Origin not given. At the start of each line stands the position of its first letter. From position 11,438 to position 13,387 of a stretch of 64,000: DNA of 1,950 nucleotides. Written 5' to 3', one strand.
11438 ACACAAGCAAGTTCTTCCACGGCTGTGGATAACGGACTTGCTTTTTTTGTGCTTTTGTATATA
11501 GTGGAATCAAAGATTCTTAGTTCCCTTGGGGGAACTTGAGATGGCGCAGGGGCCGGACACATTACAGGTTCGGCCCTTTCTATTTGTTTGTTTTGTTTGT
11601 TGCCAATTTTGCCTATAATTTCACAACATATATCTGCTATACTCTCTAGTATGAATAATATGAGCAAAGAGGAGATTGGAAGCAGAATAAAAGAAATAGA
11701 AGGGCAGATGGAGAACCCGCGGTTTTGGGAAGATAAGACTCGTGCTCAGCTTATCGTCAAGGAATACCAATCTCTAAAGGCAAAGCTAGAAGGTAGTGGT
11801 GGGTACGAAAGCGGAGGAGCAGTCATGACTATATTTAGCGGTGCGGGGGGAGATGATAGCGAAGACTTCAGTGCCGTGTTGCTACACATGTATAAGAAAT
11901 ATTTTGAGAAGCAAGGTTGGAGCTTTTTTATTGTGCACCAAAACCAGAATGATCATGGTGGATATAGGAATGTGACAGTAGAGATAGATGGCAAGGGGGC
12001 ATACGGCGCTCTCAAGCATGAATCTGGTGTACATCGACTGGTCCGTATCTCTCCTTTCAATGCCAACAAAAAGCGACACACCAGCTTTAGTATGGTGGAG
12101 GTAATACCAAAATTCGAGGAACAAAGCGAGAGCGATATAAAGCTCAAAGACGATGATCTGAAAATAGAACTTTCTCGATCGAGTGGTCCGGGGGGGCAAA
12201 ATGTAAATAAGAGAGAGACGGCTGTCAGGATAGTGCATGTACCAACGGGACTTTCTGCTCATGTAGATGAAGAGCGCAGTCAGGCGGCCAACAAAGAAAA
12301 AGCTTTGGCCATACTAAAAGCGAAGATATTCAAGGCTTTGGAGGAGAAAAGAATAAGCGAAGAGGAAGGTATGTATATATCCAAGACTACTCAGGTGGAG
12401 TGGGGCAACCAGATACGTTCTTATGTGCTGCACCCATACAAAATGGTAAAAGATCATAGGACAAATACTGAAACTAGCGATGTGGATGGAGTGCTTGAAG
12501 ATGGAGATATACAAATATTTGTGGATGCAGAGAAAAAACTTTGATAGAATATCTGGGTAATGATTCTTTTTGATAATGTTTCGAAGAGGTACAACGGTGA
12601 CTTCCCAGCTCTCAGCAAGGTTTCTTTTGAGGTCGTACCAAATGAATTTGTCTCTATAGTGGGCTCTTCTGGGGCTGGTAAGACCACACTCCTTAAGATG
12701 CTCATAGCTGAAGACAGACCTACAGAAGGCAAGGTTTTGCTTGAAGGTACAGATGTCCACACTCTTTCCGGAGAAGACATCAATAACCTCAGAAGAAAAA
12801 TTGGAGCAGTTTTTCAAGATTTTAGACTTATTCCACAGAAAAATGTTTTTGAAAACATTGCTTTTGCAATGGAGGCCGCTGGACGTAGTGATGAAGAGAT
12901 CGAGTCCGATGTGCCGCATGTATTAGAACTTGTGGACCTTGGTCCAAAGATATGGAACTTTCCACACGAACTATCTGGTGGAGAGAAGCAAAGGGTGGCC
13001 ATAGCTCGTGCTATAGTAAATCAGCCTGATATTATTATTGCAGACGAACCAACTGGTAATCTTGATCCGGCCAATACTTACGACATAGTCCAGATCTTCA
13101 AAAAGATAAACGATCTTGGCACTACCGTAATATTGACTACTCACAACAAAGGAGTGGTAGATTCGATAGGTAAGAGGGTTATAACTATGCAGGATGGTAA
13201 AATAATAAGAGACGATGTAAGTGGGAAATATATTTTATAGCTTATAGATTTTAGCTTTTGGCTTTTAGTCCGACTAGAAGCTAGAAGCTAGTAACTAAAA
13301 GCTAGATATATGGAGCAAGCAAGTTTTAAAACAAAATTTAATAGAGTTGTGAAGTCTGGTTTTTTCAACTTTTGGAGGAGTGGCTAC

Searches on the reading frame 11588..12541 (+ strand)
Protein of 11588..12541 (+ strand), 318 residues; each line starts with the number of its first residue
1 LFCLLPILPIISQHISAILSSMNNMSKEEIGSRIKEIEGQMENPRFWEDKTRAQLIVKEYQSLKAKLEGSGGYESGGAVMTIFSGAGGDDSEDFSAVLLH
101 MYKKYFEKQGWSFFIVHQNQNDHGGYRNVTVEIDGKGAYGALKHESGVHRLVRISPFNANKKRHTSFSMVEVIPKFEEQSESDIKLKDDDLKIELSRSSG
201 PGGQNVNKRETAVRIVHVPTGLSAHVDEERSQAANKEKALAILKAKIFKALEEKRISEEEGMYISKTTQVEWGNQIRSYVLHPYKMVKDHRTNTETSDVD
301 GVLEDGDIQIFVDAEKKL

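Call 57: search_protein_families(library=pfam, proteins=[window:11588-12541:+], max_evalue=0.001)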
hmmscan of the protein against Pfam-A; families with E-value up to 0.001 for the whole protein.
window:11588-12541:+ (318 aa): 2 families
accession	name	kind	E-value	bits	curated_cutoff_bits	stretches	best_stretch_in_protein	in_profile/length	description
PF03462.23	PCRF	-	3.1e-39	135.2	24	1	63-170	87-194/194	PCRF domain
PF00472.26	RF-1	-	7.8e-36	123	35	1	181-291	2-116/116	RF-1 domain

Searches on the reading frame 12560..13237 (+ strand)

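Call 57: search_protein_families(library=pfam, proteins=[window:12560-13237:+], max_evalue=0.001)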
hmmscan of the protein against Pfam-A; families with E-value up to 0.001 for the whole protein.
window:12560-13237:+ (226 aa): 7 families
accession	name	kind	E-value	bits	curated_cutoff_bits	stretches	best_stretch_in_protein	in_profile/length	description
PF00005.33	ABC_tran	-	5.7e-37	127.8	25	1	18-165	1-136/137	ABC transporter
PF13304.12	AAA_21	-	5.2e-10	40.3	27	1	136-201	236-304/304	AAA domain, putative AbiEii toxin, Type IV TA system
PF02463.25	SMC_N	-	1.2e-05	25.3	40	1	28-207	24-209/220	RecF/RecN/SMC N terminal domain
PF13481.12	AAA_25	-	2.2e-05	24.6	27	1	11-125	15-138/195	AAA domain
PF13175.12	AAA_15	-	4.7e-05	23.6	32.1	0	152-199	325-373/374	AAA ATPase domain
PF20720.3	nSTAND3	-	0.00069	19.8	27.2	0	28-52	17-41/155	Novel STAND NTPase 3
PF02492.25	cobW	-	0.00089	19.3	20.7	0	31-53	3-25/180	CobW/HypB/UreG, nucleotide-binding domain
